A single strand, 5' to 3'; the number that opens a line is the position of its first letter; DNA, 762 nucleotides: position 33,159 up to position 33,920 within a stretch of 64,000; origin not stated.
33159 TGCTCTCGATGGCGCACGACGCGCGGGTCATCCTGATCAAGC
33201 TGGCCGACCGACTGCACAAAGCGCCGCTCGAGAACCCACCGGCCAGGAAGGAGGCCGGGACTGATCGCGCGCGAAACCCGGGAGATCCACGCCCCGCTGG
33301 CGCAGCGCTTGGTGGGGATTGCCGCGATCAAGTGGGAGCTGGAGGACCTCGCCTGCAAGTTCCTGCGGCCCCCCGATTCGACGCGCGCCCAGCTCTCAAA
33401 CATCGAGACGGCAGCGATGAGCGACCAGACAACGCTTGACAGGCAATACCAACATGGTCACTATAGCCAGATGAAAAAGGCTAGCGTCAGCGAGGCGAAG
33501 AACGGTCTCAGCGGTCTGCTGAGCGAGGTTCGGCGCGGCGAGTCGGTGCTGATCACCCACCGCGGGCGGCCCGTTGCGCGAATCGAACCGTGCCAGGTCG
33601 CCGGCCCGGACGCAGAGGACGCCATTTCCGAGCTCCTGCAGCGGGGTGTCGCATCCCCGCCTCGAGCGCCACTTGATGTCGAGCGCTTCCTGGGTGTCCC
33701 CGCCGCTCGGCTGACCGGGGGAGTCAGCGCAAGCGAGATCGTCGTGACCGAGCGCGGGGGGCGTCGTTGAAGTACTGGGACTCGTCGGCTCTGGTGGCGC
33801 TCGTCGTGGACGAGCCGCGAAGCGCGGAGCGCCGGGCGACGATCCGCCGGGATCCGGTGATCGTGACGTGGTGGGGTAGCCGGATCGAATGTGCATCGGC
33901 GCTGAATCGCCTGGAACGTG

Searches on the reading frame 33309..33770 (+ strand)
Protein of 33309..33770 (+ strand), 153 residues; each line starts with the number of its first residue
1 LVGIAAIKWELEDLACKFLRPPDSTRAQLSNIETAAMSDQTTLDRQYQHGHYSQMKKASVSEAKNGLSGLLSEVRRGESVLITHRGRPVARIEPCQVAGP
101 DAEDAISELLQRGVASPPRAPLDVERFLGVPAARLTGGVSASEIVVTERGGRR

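Call 59: search_protein_families(library=pfam, proteins=[window:33309-33770:+], max_evalue=0.001)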
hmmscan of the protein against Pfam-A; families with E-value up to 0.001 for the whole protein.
window:33309-33770:+ (153 aa): 1 family
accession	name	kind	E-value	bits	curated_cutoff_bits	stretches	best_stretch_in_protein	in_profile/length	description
PF02604.26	PhdYeFM_antitox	-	2.8e-08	33.9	29.8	1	55-92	1-39/74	Antitoxin Phd_YefM, type II toxin-antitoxin system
